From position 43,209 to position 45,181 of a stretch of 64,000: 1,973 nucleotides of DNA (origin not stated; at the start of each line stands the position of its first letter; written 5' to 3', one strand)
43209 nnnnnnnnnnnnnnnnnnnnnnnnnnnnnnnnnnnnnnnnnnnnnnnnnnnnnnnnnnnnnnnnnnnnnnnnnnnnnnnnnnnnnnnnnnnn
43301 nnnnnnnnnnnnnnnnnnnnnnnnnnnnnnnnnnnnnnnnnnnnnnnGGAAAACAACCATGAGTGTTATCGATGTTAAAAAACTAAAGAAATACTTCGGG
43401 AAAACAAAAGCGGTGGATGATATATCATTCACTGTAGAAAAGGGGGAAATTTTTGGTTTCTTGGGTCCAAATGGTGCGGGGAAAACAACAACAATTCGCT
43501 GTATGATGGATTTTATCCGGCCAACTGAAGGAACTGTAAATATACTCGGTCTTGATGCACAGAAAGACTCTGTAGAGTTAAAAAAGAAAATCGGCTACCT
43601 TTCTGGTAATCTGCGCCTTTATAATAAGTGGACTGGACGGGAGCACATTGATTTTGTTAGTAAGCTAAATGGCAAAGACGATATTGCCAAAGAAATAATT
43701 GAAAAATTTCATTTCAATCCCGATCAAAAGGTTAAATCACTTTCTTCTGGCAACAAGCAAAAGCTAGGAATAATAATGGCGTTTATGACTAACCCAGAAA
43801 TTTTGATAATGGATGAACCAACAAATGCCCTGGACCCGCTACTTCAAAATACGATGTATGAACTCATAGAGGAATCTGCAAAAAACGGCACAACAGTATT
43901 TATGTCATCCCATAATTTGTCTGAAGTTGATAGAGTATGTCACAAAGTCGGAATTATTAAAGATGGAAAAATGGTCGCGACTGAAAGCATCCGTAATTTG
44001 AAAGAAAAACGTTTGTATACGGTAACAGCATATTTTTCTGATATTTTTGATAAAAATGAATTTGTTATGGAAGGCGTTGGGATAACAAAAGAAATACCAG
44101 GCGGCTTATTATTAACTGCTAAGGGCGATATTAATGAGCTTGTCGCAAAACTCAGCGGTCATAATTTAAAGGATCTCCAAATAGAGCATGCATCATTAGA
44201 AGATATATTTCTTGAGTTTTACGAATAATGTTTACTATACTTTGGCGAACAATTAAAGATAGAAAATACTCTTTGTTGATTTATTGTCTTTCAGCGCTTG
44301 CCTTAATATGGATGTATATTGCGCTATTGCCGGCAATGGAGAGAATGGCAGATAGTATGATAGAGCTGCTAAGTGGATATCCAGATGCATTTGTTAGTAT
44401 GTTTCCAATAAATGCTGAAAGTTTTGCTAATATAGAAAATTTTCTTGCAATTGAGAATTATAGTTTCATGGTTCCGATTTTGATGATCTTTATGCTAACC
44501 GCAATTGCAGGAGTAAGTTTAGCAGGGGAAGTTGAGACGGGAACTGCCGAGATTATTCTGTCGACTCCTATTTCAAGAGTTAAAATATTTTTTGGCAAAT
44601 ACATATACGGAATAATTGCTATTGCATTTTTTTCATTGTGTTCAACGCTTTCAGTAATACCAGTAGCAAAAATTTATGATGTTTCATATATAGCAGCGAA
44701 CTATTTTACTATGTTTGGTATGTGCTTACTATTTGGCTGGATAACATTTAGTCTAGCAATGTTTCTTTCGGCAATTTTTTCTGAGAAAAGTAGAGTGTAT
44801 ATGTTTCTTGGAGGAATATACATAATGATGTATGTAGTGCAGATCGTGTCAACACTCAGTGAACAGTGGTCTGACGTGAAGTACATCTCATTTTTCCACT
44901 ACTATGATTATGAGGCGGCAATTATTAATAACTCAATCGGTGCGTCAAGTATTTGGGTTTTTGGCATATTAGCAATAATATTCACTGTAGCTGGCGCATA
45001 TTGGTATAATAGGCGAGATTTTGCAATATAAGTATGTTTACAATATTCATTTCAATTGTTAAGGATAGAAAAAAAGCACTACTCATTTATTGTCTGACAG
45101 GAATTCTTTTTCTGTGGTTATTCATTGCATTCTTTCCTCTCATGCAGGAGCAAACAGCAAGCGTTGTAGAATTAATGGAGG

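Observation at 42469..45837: Cache-HAMP sensor with no output domain encoded immediately upstream of an ABC-2 exporter (ATPase plus two paralogous permeases)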

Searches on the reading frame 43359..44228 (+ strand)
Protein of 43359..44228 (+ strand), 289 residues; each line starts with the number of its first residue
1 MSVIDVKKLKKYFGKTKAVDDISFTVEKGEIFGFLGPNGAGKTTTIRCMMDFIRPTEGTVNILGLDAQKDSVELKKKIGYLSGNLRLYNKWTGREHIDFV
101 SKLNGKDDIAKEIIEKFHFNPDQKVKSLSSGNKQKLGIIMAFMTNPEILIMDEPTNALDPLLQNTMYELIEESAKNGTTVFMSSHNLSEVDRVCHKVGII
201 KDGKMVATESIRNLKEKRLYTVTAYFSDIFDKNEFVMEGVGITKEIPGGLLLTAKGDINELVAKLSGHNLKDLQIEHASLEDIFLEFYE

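Call 3: search_protein_families(library=pfam, proteins=[window:43359-44228:+], max_evalue=1)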
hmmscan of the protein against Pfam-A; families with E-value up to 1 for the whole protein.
window:43359-44228:+ (289 aa): 15 families
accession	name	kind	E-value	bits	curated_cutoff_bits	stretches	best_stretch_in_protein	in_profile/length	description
PF00005.33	ABC_tran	-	2.4e-30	106.4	25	1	20-156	2-137/137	ABC transporter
PF13304.12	AAA_21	-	1.2e-15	58.9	27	2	116-191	226-304/304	AAA domain, putative AbiEii toxin, Type IV TA system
PF13175.12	AAA_15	-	0.0001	22.5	32.1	1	72-186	251-370/374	AAA ATPase domain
PF02463.25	SMC_N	-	0.0011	18.9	40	1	102-201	112-213/220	RecF/RecN/SMC N terminal domain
PF13732.12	DrrA1-3_C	-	0.0013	19.8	27.4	1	209-286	4-79/81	ATP-binding protein DrrA1-3-like, C-terminal domain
PF03029.23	ATP_bind_1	-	0.0057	16.9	27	1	35-73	2-40/240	Conserved hypothetical ATP binding protein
PF13476.12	AAA_23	-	0.0063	17.6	27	1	20-50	14-40/201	AAA domain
PF13604.12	AAA_30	-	0.009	16.2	27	1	30-101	19-82/191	AAA domain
PF13166.12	AAA_13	-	0.018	14.2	36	0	144-188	525-572/713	AAA domain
PF00004.35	AAA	-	0.065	14.1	21.2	0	34-52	3-21/131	ATPase family associated with various cellular activities (AAA)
PF02562.22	PhoH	-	0.073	13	27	1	22-111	12-98/205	PhoH-like protein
PF00448.28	SRP54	-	0.099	12.7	22.7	1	34-67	6-39/196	SRP54-type protein, GTPase domain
PF19993.5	DO-GTPase2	-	0.1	12.7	27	1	32-53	3-24/226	Double-GTPase 2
PF13514.12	AAA_27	-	0.11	12.5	22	1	21-52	18-49/206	AAA domain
PF13086.12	AAA_11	-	0.15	12.2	27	1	21-54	9-42/257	AAA domain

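Call 4: search_protein_families(library=ncbifam, proteins=[window:43359-44228:+], max_evalue=1)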
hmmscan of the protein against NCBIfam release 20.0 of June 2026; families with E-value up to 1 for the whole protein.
window:43359-44228:+ (289 aa): 198 families (the best 25 are shown)
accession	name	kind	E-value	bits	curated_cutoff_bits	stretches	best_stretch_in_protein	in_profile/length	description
TIGR01188.1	drrA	subfamily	2.2e-60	204.5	312.45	1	11-222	1-219/302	daunorubicin resistance ABC transporter, ATP-binding protein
TIGR03522.1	GldA_ABC_ATP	equivalog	1.5e-54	185.5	402.6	1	4-286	3-299/301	gliding motility-associated ABC transporter ATP-binding subunit GldA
NF047565.1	PSM_export_PmtA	equivalog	2e-47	161.8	350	1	3-217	2-218/282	phenol-soluble modulin export ABC transporter ATP-binding protein PmtA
TIGR03740.1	galliderm_ABC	subfamily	8.9e-47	159.6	309.75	1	5-212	2-209/223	lantibiotic protection ABC transporter ATP-binding subunit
NF033858.1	ABC2_perm_RbbA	equivalog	2.7e-46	158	1050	1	3-218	266-488/909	ribosome-associated ATPase/putative transporter RbbA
NF010060.0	PRK13537.1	equivalog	1.9e-41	142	521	1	2-286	14-306/314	nodulation factor ABC transporter ATP-binding protein NodI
NF010059.0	PRK13536.1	equivalog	1.2e-37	129.4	549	1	3-286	43-334/342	nodulation factor ABC transporter ATP-binding protein NodI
TIGR04406.1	LPS_export_lptB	equivalog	4.4e-37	127.7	240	1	4-215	2-223/239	LPS export ABC transporter ATP-binding protein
TIGR01288.1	nodI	equivalog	1e-35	123.2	424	1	3-286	4-295/303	nodulation factor ABC transporter ATP-binding protein NodI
TIGR01186.1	proV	subfamily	3e-35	122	326.6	1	13-207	3-210/363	betaine/proline/choline family ABC transporter ATP-binding protein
NF047568.1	PSM_export_PmtC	equivalog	4.5e-33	114.9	375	1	5-284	2-281/290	phenol-soluble modulin export ABC transporter ATP-binding protein PmtC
NF007253.0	PRK09700.1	equivalog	5.4e-32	111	772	1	3-219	5-237/510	D-allose ABC transporter ATP-binding protein AlsA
TIGR03864.1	PQQ_ABC_ATP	hypoth_equivalog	4.2e-31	108.2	302.25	1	4-226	2-232/236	ABC transporter, ATP-binding subunit, PQQ-dependent alcohol dehydrogenase system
TIGR04521.1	ECF_ATPase_2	equivalog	1.3e-30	106.5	330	1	15-214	17-232/279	energy-coupling factor transporter ATPase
TIGR02315.1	ABC_phnC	equivalog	1.5e-30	106.4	266.1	1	3-220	1-239/243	phosphonate ABC transporter ATP-binding protein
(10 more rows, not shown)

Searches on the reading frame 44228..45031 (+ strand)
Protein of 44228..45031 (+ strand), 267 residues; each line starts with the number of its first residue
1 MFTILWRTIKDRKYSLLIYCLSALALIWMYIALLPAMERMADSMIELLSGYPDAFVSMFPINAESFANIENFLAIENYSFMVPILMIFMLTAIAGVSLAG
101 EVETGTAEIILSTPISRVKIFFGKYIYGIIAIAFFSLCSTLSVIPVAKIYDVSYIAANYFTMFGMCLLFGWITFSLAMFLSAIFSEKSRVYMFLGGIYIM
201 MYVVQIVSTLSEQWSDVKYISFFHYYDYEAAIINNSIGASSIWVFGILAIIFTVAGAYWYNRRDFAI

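Call 3: search_protein_families(library=pfam, proteins=[window:44228-45031:+], max_evalue=1)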
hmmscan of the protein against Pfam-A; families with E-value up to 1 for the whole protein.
window:44228-45031:+ (267 aa): 5 families
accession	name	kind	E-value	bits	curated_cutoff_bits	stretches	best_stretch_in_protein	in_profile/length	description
PF12679.13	ABC2_membrane_2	-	1.2e-17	64.5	27.2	1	3-264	2-282/283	ABC-2 family transporter protein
PF12698.13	ABC2_membrane_3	-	1.9e-09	37.5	31.6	1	62-256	147-345/347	ABC-2 family transporter protein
PF12730.13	ABC2_membrane_4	-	6.8e-06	26.6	27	1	70-188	44-165/179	ABC-2 family transporter protein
PF13346.12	ABC2_membrane_5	-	0.0005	20.1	25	1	75-245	30-186/205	ABC-2 family transporter protein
PF01061.29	ABC2_membrane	-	0.051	13.5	26.9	1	75-225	51-201/211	ABC-2 type transporter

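Call 4: search_protein_families(library=ncbifam, proteins=[window:44228-45031:+], max_evalue=1)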
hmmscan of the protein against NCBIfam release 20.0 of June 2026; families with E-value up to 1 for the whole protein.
window:44228-45031:+ (267 aa): 5 families
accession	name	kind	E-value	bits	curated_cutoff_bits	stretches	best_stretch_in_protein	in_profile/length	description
TIGR03518.1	ABC_perm_GldF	equivalog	2.6e-07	30.9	288.5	1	72-222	47-202/240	gliding motility-associated ABC transporter permease subunit GldF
NF041647.1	ABC_perm_CPBP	equivalog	0.00031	19.6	435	1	77-184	188-303/636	ABC transporter permease subunit/CPBP intramembrane protease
NF033858.1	ABC2_perm_RbbA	equivalog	0.0005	18.1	1050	1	81-205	719-838/909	ribosome-associated ATPase/putative transporter RbbA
NF047564.1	PSM_export_PmtD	equivalog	0.072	12.7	220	1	51-252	29-228/242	phenol-soluble modulin export ABC transporter permease subunit PmtD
NF038293.1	permease_SagH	equivalog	0.073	11.9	450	1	61-199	163-307/370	SagH family ABC transporter permease subunit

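Call 20: find_related_loci(query=A4, collection=genome_contigs, flank=6000)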
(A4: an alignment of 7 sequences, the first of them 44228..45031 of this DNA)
Query A4 (267 aa) in genome_contigs; peptide patterns used: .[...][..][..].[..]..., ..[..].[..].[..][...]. (x = any residue, [..] = any of these).
225 stretches matched a pattern; 33 encode a relative of the query (tblastn E <= 1e-3); 33 distinct loci.
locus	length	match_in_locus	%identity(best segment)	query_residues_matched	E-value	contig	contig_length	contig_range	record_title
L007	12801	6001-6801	60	1-267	4e-103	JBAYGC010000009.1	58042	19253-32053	MAG: Patescibacteria group bacterium isolate SO_2016_GW1_116 scaffold01100_OW334_2016, whole genome shotgun sequence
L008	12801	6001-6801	61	1-267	9e-103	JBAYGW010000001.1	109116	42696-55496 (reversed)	MAG: Patescibacteria group bacterium isolate SO_2016_GW1_134 scaffold00414_OW334_2016, whole genome shotgun sequence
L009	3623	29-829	54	1-267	3e-102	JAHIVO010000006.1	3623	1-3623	MAG: Patescibacteria group bacterium isolate MM_PC_MetaG.mb.84 MM_PC_MetaG.mb.84_k141_41310, whole genome shotgun sequen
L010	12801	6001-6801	49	1-267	3e-89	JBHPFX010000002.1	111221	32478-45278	Patescibacteria group bacterium isolate SAG AM-311-L03 NODE_2_length_111221_cov_32.094561, whole genome shotgun sequence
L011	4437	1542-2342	45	1-267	2e-80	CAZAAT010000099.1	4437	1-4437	MAG TPA_asm: uncultured Bacilli bacterium isolate binchicken_co173_424 genome assembly, contig: NODE_63946_length_4437_c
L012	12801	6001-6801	53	1-267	5e-87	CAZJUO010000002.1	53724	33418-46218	MAG TPA_asm: uncultured Gammaproteobacteria bacterium isolate SRP141376_co4_277 genome assembly, contig: NODE_1099_lengt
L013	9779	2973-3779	43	1-267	1e-71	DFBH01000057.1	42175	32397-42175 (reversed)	MAG TPA_asm: Candidatus Oleimmundimicrobium americanum isolate UBA3085 UBA3085_contig_27512, whole genome shotgun sequen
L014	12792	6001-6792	42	1-264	6e-71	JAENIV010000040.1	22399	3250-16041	MAG: Candidatus Berkelbacteria bacterium isolate CoA_1_bin.50 scaffold_7410, whole genome shotgun sequence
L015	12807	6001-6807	42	1-267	2e-70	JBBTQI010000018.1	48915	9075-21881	MAG: Patescibacteria group bacterium isolate H43-bin163_1 H43_bin163_1_000000000018, whole genome shotgun sequence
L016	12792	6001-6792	41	1-264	7e-69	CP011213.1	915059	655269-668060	MAG: Berkelbacteria bacterium GW2011_GWE1_39_12, complete genome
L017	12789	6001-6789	43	4-264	3e-68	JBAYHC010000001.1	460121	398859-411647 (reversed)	MAG: Patescibacteria group bacterium isolate SO_2016_GW1_140 scaffold00011_OW334_2016, whole genome shotgun sequence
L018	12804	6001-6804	42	1-266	2e-67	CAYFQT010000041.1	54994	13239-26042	MAG TPA_asm: uncultured Candidatus Saccharibacteria bacterium isolate ERP108616_co1_127 genome assembly, contig: k119_94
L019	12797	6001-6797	45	1-267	2e-65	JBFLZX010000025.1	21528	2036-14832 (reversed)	MAG: Patescibacteria group bacterium isolate MAG122 MAG122_25, whole genome shotgun sequence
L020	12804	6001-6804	39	1-266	3e-65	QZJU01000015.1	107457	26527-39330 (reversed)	MAG: Candidatus Parcubacteria bacterium isolate SURF_31 contig-100_125_length_107457_read_count_18777470, whole genome s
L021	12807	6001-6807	41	1-267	8e-65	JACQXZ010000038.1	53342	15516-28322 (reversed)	MAG: Actinomycetota bacterium isolate NC_groundwater_1528_Pr4_S-0.65um_37_9 SR1-18-Sp65_coassembly_scaffold_166323, whol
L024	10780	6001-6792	42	1-264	1e-68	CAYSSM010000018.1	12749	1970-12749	MAG TPA_asm: uncultured Candidatus Saccharibacteria bacterium isolate SRP050083_co1_294 genome assembly, contig: NODE_22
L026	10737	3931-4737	38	1-267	3e-61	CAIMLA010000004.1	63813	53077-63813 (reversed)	uncultured bacterium isolate MJ-time_bin-1956 genome assembly, contig: bin-1956:04/56, whole genome shotgun sequence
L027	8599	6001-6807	40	1-267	3e-60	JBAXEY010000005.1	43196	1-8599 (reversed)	MAG: bacterium isolate ELA257 MAG257_5, whole genome shotgun sequence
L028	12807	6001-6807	36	1-267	3e-60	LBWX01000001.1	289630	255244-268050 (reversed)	MAG: candidate division CPR2 bacterium GW2011_GWC2_39_35 UT47_C0001, whole genome shotgun sequence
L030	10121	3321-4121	36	1-267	2e-56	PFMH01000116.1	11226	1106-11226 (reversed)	MAG: bacterium (Candidatus Howlettbacteria) CG_4_10_14_0_8_um_filter_40_9 CG_4_10_14_0.8_um_filter_scaffold_3595_c, whol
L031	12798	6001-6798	38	1-266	3e-50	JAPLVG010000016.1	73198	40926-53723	MAG: Candidatus Berkelbacteria bacterium isolate LacPavin_0419_WC70L_MAG_40_9 LacPavin_0419_WC70L_scaffold_187286, whole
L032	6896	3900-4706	36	1-267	1e-49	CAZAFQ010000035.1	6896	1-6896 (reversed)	MAG TPA_asm: uncultured Candidatus Saccharibacteria bacterium isolate binchicken_co173_346 genome assembly, contig: NODE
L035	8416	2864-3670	31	1-266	1e-42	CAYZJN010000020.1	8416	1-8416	MAG TPA_asm: uncultured Candidatus Saccharibacteria bacterium isolate binchicken_co220_185 genome assembly, contig: NODE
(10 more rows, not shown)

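Call 24: search_protein_families(library=pfam, proteins=[L010:4368-5081:+, L012:4516-5109:+, L014:4637-5026:+, L015:4604-5005:+, L016:4499-4831:+, L018:3959-4942:+, L021:3937-4857:+, L024:4212-4943:+, L026:2081-3022:+, L027:4178-5089:+], max_evalue=0.01)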
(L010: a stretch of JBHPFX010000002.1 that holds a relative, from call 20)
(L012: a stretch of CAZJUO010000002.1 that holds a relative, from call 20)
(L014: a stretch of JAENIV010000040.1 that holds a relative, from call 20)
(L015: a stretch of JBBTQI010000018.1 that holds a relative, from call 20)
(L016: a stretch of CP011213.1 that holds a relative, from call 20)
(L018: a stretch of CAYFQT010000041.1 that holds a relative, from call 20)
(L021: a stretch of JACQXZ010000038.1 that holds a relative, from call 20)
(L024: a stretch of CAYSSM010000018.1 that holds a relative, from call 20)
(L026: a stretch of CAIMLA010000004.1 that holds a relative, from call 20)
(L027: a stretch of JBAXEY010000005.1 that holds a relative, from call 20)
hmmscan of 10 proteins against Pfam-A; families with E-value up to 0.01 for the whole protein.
L010:4368-5081:+ (237 aa): 1 family
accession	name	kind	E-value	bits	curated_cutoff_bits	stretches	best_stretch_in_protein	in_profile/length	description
PF08713.17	DNA_alkylation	-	5.4e-64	216.2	21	1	12-226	2-213/213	DNA alkylation repair enzyme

L012:4516-5109:+ (197 aa): 2 families
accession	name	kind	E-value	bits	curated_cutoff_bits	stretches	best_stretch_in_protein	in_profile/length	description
PF00440.29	TetR_N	-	8.7e-15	54.7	24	1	12-57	1-46/47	Bacterial regulatory proteins, tetR family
PF13022.12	HTH_Tnp_1_2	-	0.004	17.7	27.9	1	15-58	14-56/122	Helix-turn-helix of insertion element transposase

L014:4637-5026:+ (129 aa): 1 family
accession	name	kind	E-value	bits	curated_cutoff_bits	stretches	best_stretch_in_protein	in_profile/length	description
PF00072.30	Response_reg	-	5.1e-24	85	30.2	1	5-112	1-100/111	Response regulator receiver domain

L015:4604-5005:+ (133 aa): 0 families

L016:4499-4831:+ (110 aa): 0 families

L018:3959-4942:+ (327 aa): 2 families
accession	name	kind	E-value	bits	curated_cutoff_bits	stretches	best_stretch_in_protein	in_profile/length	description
PF15923.10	DUF4745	-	0.001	19.5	34.8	1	158-209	22-71/133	Domain of unknown function (DUF4745)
PF04513.17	Baculo_PEP_C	-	0.0031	18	38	0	239-305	19-92/140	Baculovirus polyhedron envelope protein, PEP, C terminus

L021:3937-4857:+ (306 aa): 2 families
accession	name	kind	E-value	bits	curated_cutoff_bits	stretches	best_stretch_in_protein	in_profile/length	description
PF02541.22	Ppx-GppA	-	3.8e-61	207.5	27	1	24-301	9-277/285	Ppx/GppA phosphatase family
PF14450.12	FtsA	-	0.0037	18.1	31.8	0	135-184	2-37/127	Cell division protein FtsA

L024:4212-4943:+ (243 aa): 1 family
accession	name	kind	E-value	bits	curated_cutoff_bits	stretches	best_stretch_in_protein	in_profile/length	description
PF02535.28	Zip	-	3e-32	112.6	35.1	2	91-238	167-322/323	ZIP Zinc transporter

L026:2081-3022:+ (313 aa): 1 family
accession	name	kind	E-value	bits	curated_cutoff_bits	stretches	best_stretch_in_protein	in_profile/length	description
PF01734.28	Patatin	-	4.6e-18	66.5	27.7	1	36-202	1-191/191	Patatin-like phospholipase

L027:4178-5089:+ (303 aa): 1 family
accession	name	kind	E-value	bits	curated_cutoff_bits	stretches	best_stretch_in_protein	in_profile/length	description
PF01734.28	Patatin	-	3.4e-19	70.3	27.7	1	27-193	1-191/191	Patatin-like phospholipase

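Call 26: search_protein_families(library=pfam, proteins=[L014:2814-4223:+, L014:4225-4644:+, L028:4638-5027:+, L028:4037-4612:+, L031:4454-4921:+, L032:1314-3035:+, L035:630-1541:+, L019:3341-4639:+, L016:3468-4490:+, L030:2382-3161:+], max_evalue=0.01)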
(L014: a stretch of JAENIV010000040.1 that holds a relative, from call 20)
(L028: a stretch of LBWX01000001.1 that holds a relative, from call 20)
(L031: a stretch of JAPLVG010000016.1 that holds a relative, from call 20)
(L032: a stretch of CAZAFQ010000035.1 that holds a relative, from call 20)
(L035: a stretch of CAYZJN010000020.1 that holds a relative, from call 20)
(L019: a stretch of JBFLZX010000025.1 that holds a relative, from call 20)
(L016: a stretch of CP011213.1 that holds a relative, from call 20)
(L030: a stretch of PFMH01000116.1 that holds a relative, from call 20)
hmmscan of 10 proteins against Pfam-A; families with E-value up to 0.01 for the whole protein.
L014:2814-4223:+ (469 aa): 8 families
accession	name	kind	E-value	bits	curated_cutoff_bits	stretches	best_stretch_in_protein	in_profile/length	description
PF02518.31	HATPase_c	-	9e-30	103.8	26.4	1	344-453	2-109/111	Histidine kinase-, DNA gyrase B-, and HSP90-like ATPase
PF13426.13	PAS_9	-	1.8e-16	60.7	27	1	118-223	2-103/103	PAS domain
PF00512.31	HisKA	-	4.7e-15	55.8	26.9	1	231-297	2-65/66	His Kinase A (phospho-acceptor) domain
PF08447.18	PAS_3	-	3.9e-09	37.1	25.6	1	130-217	2-88/89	PAS fold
PF00989.32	PAS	-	7.7e-09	36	22.6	1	120-221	14-113/113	PAS fold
PF08448.16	PAS_4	-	1.8e-08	35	23.1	1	120-226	8-110/110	PAS fold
PF14501.12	HATPase_c_5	-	1.2e-07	32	22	1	350-442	8-93/102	GHKL domain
PF13581.12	HATPase_c_2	-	0.00093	19.6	27.4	1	349-429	33-110/127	Histidine kinase-like ATPase domain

L014:4225-4644:+ (139 aa): 3 families
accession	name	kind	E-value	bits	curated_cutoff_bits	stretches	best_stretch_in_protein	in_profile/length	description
PF00072.30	Response_reg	-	3.3e-10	40.6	30.2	1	15-117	2-100/111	Response regulator receiver domain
PF20274.4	cREC_REC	-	1.2e-05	26.4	27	1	39-99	16-76/88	Cyclic-phosphate processing Receiver domain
PF03709.21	OKR_DC_1_N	-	2e-05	25.3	29.3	1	31-126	13-102/111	Orn/Lys/Arg decarboxylase, N-terminal domain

L028:4638-5027:+ (129 aa): 0 families

L028:4037-4612:+ (191 aa): 6 families
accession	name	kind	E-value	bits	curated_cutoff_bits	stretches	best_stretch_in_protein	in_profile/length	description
PF13238.12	AAA_18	-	1.1e-10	42.5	29.4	1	9-126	1-113/128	AAA domain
PF13207.12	AAA_17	-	1.2e-08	35.8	27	1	17-135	6-134/136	AAA domain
PF21448.3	DNMK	-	2e-05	24.7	27.1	0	8-36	2-30/232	Deoxynucleotide monophosphate kinase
PF00406.28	ADK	-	3.6e-05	24.4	26.8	1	12-46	2-36/151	Adenylate kinase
PF13671.12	AAA_33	-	5.9e-05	23.8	27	1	13-140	6-137/143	AAA domain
PF01121.26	CoaE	-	0.0008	19.6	27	0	8-42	2-34/180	Dephospho-CoA kinase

L031:4454-4921:+ (155 aa): 1 family
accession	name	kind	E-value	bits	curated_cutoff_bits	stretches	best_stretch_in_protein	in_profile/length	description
PF00293.34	NUDIX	-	1.5e-11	44.8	21.1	1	7-130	8-132/134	NUDIX domain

L032:1314-3035:+ (573 aa): 2 families
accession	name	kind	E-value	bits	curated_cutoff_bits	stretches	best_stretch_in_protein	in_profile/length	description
PF00501.34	AMP-binding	-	2e-75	254.4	29.9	1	17-400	3-383/384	AMP-binding enzyme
PF23562.2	AMP-binding_C_3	-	5.2e-14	53.1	20.8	1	438-567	3-122/124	AMP-binding enzyme C-terminal domain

L035:630-1541:+ (303 aa): 2 families
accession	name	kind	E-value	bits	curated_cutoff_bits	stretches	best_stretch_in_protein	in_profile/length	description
PF00149.33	Metallophos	-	7.1e-16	59.6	21.5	1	61-236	2-191/191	Calcineurin-like phosphoesterase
PF12850.12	Metallophos_2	-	2.5e-05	24.8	27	1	61-259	2-142/154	Calcineurin-like phosphoesterase superfamily domain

L019:3341-4639:+ (432 aa): 5 families
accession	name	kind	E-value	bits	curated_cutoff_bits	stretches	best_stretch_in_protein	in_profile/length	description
PF04542.20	Sigma70_r2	-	4.6e-23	81.2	24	1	200-270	1-71/71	Sigma-70 region 2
PF04539.22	Sigma70_r3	-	1.3e-20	73.7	25.3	1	279-355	1-76/78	Sigma-70 region 3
PF04545.22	Sigma70_r4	-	3.5e-16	58.9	24.1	1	373-421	5-49/50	Sigma-70, region 4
PF00140.25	Sigma70_r1_2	-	1.6e-11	44.4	22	1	162-194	1-33/34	Sigma-70 factor, region 1.2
PF03979.19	Sigma70_r1_1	-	1.8e-06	28.3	22.5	1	74-128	5-59/81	Sigma-70 factor, region 1.1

L016:3468-4490:+ (340 aa): 2 families
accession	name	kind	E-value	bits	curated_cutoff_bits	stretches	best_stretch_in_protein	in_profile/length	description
PF00224.27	PK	-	7e-108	361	30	1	2-318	3-327/328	Pyruvate kinase, barrel domain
PF03328.21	HpcH_HpaI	-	3.1e-05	23.8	25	1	172-236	75-146/221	HpcH/HpaI aldolase/citrate lyase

L030:2382-3161:+ (259 aa): 5 families
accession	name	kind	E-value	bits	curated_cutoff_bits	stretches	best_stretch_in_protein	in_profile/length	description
PF12706.13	Lactamase_B_2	-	9.3e-20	71.5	27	1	35-226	2-199/200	Beta-lactamase superfamily domain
PF00753.33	Lactamase_B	-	7.2e-16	59.1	22.7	1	24-174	6-151/196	Metallo-beta-lactamase superfamily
PF23023.1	Anti-Pycsar_Apyc1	-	5.7e-07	29.7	50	1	6-87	3-83/250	Anti-Pycsar protein Apyc1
PF13483.12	Lactamase_B_3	-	2.7e-05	24.6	24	1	26-191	9-131/160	Beta-lactamase superfamily domain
PF13460.12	NAD_binding_10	-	0.0046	17.3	27.2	1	163-231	38-102/184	NAD(P)H-binding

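Call 47: search_solved_structures(query=A4, max_evalue=1)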
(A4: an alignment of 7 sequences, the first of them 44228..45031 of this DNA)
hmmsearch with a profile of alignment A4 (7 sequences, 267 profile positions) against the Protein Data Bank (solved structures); distinct sequences matched with E-value up to 1: 2.
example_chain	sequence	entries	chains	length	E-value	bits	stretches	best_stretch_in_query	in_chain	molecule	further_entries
7o0y_D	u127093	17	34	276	0.00025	24.1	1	66-207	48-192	Probable ABC transporter permease protein NosY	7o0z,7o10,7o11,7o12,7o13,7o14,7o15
6or5_A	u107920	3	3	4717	0.049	16.6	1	108-211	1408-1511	Midasin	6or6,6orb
